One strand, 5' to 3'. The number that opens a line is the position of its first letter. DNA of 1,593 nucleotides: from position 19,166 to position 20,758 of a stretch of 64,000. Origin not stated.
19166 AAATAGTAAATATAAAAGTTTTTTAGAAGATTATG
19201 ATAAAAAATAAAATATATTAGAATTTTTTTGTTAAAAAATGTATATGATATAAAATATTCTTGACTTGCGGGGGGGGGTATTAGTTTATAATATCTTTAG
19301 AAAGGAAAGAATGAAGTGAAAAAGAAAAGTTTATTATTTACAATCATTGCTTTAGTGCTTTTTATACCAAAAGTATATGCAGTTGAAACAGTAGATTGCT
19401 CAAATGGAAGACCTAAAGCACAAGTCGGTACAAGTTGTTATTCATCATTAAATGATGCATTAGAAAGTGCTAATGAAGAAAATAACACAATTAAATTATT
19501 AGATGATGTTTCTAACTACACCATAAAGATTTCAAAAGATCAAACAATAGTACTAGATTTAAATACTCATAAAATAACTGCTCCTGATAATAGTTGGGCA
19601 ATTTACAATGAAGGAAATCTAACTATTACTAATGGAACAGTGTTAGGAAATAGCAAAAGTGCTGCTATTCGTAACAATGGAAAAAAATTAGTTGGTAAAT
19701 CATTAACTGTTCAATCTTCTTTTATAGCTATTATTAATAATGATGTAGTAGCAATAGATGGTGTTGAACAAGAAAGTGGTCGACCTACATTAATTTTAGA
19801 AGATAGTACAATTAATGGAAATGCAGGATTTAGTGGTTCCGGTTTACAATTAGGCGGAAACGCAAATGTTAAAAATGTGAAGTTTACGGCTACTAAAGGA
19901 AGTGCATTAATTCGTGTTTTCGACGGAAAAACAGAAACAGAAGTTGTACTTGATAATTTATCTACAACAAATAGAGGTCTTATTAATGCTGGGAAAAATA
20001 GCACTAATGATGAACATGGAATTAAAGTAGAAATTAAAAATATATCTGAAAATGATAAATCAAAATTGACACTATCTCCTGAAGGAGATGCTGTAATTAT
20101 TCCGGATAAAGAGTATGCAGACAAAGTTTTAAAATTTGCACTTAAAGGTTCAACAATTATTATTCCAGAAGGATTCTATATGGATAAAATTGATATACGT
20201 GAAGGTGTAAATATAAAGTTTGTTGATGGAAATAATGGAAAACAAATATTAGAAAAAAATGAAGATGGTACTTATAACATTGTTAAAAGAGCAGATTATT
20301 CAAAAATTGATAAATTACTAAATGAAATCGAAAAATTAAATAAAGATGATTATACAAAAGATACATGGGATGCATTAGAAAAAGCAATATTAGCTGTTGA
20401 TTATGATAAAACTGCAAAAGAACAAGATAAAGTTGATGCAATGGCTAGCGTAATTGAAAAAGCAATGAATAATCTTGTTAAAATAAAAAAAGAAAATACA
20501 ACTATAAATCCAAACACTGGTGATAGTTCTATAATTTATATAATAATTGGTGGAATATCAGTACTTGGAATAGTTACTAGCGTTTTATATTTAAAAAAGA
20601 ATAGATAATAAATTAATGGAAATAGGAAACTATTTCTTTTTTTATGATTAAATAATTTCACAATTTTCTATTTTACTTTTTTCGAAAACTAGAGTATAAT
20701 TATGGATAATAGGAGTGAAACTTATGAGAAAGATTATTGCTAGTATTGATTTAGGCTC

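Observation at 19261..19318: G9 homopolymer inside the promoter spacer of a surface-protein gene (candidate phase variation)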

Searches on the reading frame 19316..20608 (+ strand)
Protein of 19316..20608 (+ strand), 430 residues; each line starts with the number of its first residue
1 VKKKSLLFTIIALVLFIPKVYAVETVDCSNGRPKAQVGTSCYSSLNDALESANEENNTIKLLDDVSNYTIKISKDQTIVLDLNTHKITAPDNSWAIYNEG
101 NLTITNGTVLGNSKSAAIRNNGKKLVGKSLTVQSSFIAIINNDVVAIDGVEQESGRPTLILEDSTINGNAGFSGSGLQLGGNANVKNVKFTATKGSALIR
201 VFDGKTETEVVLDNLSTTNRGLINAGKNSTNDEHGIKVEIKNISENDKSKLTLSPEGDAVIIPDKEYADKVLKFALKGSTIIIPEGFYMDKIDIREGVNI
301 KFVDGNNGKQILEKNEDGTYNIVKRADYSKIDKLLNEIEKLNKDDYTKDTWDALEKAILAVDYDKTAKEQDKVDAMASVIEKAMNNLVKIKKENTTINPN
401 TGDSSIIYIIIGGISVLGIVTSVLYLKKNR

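Call 5: search_protein_families(library=pfam, proteins=[window:19316-20608:+], max_evalue=0.1)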
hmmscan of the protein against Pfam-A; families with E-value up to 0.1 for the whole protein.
window:19316-20608:+ (430 aa): 2 families
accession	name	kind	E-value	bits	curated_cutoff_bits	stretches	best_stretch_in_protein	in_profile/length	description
PF05915.17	TMEM_230_134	-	0.019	15.6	26.8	0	4-29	79-104/119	Transmembrane proteins 230/134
PF00746.26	Gram_pos_anchor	-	0.039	14.3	20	0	399-429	10-39/43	LPXTG cell wall anchor motif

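Call 9: find_encoding_contigs(protein=window:19316-20608:+, flank=3000, max_places=10)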
Protein window:19316-20608:+ (430 aa): 9 contigs read that carry it; 5 places shown.
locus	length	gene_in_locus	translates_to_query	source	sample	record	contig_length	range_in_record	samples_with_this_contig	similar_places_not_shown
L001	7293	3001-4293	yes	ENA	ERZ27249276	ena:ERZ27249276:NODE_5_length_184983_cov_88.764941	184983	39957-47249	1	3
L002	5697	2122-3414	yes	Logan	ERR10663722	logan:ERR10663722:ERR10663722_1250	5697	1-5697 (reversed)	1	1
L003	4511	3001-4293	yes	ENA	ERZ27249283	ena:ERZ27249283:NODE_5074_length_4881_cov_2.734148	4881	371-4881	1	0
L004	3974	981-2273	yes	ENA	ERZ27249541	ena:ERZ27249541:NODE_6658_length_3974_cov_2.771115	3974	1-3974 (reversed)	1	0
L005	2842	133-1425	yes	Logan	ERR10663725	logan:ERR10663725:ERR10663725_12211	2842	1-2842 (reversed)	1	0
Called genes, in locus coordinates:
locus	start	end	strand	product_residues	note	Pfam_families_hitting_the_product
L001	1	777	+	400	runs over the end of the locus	PF00155:Aminotran_1_2, PF00266:Aminotran_5, PF01212:Beta_elim_lyase (weak), PF01053:Cys_Met_Meta_PP (weak)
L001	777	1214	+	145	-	PF01592:NifU_N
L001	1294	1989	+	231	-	-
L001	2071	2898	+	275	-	PF01171:ATP_bind_3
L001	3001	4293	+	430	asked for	-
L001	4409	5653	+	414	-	PF02491:SHS2_FTSA, PF14450:FtsA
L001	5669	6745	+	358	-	PF00091:Tubulin, PF12327:FtsZ_C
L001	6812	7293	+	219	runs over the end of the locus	-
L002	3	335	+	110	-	?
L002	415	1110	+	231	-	-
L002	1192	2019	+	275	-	PF01171:ATP_bind_3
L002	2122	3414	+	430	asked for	-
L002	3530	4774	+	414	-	PF02491:SHS2_FTSA, PF14450:FtsA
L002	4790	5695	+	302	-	?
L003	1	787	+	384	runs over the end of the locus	?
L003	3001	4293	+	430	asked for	-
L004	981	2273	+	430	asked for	-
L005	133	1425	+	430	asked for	-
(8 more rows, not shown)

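Call 15: find_homologous_proteins(query=window:19316-20608:+, max_evalue=0.001)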
Query window:19316-20608:+ (430 aa): 13 proteins with E <= 0.001 among 8000 candidates.
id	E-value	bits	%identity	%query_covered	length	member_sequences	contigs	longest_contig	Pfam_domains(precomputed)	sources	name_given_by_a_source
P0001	2.4e-269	911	100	100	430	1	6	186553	-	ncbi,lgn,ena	-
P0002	3.6e-147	509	60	89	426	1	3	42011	-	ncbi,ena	-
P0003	2.2e-17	81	41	25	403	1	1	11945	PF26940.1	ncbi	-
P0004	1.5e-8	52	41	25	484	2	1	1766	-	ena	-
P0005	9.6e-8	49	38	25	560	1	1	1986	-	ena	-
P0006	1.2e-7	49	38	25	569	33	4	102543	PF07581.18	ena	-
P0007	1.6e-7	49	43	25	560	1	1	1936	-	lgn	-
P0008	2.4e-7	48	38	25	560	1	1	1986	-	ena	-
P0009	3.6e-7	48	43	19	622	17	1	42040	PF07581.18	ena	-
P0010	4.9e-7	47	38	25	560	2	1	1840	-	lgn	-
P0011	5.7e-5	40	44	17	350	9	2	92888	-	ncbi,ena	-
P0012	1.0e-4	40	46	19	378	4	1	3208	-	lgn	-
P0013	2.8e-4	38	41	17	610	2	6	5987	PF09479.17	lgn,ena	-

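Call 17: find_encoding_contigs(protein=P0002, flank=4000, max_places=10)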
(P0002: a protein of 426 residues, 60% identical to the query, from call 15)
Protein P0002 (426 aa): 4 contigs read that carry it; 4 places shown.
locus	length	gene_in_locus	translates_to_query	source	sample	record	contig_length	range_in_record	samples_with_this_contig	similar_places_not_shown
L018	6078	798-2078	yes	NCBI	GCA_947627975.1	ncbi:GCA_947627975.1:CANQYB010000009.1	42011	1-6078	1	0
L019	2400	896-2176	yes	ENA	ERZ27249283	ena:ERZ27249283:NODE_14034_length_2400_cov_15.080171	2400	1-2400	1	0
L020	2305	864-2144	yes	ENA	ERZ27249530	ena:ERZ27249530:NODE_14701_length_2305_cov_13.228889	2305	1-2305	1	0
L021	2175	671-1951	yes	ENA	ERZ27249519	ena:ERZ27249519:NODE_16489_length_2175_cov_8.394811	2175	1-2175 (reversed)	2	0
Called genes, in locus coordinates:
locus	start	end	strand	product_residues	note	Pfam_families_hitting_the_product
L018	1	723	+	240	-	?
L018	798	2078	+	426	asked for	-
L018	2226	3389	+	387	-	PF12389:Peptidase_M73, PF13385:Laminin_G_3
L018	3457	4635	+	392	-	PF12389:Peptidase_M73, PF13385:Laminin_G_3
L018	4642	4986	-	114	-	PF01205:Impact_N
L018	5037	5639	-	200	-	PF00163:Ribosomal_S4, PF01479:S4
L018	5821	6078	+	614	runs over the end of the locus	PF06160:EzrA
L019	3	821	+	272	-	?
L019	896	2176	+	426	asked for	-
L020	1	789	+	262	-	?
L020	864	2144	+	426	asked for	-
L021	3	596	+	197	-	?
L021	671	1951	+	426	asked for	-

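Call 23: search_protein_families(library=ncbifam, proteins=[window:19316-20608:+, P0002, L018:2226-3389:+, L018:3457-4635:+], max_evalue=1)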
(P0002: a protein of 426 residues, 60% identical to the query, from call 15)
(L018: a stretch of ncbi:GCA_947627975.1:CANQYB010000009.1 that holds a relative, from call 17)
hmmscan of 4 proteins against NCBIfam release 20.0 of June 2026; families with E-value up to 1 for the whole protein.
window:19316-20608:+ (430 aa): 5 families
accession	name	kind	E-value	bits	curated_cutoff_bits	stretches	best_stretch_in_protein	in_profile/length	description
NF053819.1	EF0750_LPXTG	subfamily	0.00014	22.4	47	1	389-429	64-104/105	EF2685/EF0750 family sortase-dependent surface protein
TIGR01167.1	LPXTG_anchor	domain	0.0008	20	15.9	1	399-430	3-33/34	LPXTG cell wall anchor domain-containing protein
NF001939.1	PRK00719.1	subfamily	0.016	14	510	1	347-401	233-287/373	alkanesulfonate monooxygenase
TIGR03565.1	alk_sulf_monoox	equivalog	0.027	13.5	518.2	1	347-401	233-287/346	FMNH2-dependent alkanesulfonate monooxygenase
NF049902.1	FTL_1293_fam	exception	0.82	9.8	170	1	312-395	52-133/150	FTL_1293 family small RNA FtrC-regulated protein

P0002 (426 aa): 3 families
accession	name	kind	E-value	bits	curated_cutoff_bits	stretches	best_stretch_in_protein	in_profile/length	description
NF053819.1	EF0750_LPXTG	subfamily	0.026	15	47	0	375-424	55-103/105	EF2685/EF0750 family sortase-dependent surface protein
NF041416.1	halo_CC_star_2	equivalog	0.49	10.9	140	0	333-386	43-96/113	halo-CC-star protein HcsL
NF049893.1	spr0155_permease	equivalog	0.62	10.3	120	1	354-424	22-92/165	ABC transporter permease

L018:2226-3389:+ (387 aa): 5 families
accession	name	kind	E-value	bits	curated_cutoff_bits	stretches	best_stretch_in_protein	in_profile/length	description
TIGR04090.1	exp_by_SipW_IV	subfamily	8.9e-07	28.9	60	1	9-85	5-74/241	BsaA family SipW-dependent biofilm matrix protein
NF046066.1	BioflmMtrxTasA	equivalog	0.0002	20.9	450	1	1-90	3-87/264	biofilm matrix protein TasA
NF052521.1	TafC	equivalog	0.0005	19.3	410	1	292-384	276-362/373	TafC family fimbrial protein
TIGR04088.1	cognate_SipW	domain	0.0052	16.9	19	1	9-30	1-22/34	SipW-dependent-type signal peptide-containing protein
NF011722.0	PRK15175.1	equivalog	0.059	12.2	456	1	3-60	2-58/355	Vi polysaccharide ABC transporter protein VexA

L018:3457-4635:+ (392 aa): 4 families
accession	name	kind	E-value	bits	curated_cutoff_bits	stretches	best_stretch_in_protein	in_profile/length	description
TIGR04090.1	exp_by_SipW_IV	subfamily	2.6e-07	30.6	60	1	9-85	5-74/241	BsaA family SipW-dependent biofilm matrix protein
NF046066.1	BioflmMtrxTasA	equivalog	2.4e-05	23.9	450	1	1-90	3-87/264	biofilm matrix protein TasA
TIGR04088.1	cognate_SipW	domain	0.004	17.3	19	1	9-30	1-22/34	SipW-dependent-type signal peptide-containing protein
NF052521.1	TafC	equivalog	0.005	16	410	1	311-389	285-362/373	TafC family fimbrial protein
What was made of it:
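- On Sortase-anchored (LPXTG-type) cell-wall protein: For the 430-aa protein, TIGR01167 scores 20.0 bits against a 15.9 cut-off, while Pfam Gram_pos_anchor is below threshold (calls 5, 23).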

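Call 26: find_encoding_contigs(protein=P0015, flank=1500, max_places=10)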
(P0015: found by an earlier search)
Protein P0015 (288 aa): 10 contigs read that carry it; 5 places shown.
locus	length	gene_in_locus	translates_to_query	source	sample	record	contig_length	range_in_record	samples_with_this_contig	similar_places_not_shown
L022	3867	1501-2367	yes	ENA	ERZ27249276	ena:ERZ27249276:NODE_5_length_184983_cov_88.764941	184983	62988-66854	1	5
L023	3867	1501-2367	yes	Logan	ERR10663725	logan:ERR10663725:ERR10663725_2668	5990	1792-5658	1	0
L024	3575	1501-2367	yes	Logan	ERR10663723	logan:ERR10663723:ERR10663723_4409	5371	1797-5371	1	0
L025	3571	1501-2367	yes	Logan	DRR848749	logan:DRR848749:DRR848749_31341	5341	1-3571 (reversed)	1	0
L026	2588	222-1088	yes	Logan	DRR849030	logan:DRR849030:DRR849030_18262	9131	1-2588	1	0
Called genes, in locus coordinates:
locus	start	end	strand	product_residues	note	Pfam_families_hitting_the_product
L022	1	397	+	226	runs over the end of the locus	PF06541:ABC_trans_CmpB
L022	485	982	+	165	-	PF01966:HD (faint)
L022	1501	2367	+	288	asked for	-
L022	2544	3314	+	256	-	PF10609:ParA, PF13614:AAA_31, PF01656:CbiA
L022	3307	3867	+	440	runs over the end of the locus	PF00437:T2SSE, PF27713:UCP018868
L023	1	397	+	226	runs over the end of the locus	PF06541:ABC_trans_CmpB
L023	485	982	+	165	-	PF01966:HD (faint)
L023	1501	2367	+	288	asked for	-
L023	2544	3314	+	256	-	PF10609:ParA, PF13614:AAA_31, PF01656:CbiA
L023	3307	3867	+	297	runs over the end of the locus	?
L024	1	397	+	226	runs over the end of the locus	PF06541:ABC_trans_CmpB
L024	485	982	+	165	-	PF01966:HD (faint)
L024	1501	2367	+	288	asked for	-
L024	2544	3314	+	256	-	PF10609:ParA, PF13614:AAA_31, PF01656:CbiA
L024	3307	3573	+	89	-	?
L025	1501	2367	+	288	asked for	-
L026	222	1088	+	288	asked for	-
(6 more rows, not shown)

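Call 48: predict_structure(protein=window:19316-20608:+)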
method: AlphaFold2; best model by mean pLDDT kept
length: 430 residues; sequences in the alignment: 1
mean_pLDDT: 45.4   pTM: 0.30
mean pLDDT of the five models: 45.4, 44.8, 43.5, 43.1, 37.0
residues with pLDDT >= 90: 0; 70-90: 41; 50-70: 93; < 50: 296
segments of 3 or more residues with pLDDT < 50: 1-25, 67-69, 75-77, 88-93, 105-115, 123-125, 128-315, 317-325, 362-364, 392-430
pLDDT, mean of each block of 10 residues (from residue 1): 37 33 49 66 71 59 53 50 49 50 49 47 49 46 27 30 37 33 38 37 34 31 28 28 31 29 40 41 43 45 41 44 55 76 74 70 52 69 68 42 37 36 32
secondary structure, 60 per line:
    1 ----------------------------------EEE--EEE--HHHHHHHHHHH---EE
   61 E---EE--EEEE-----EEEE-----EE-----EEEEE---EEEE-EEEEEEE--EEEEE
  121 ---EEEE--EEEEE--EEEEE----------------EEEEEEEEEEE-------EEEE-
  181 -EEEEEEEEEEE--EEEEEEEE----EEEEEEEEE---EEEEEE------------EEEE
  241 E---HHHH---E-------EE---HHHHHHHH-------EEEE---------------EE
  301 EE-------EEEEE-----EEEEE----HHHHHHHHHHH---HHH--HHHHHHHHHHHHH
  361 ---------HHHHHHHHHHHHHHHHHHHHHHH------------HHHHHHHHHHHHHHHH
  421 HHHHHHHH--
elements in order: E35-37 E40-42 H45-55 E59-61 E69-72 E78-81 E94-98 E102-105 E107-113 E116-120 E124-127 E130-134 E137-141 E158-168 E176-179 E182-192 E195-202 E207-215 E219-224 E237-241 H245-248 H265-272 E280-283 E299-302 E310-314 E320-324 H329-339 H348-360 H370-392 H405-428
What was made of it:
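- Tried and rejected: It was not used for fold search, and only its beta-rich/helical layout is noted (call 48).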
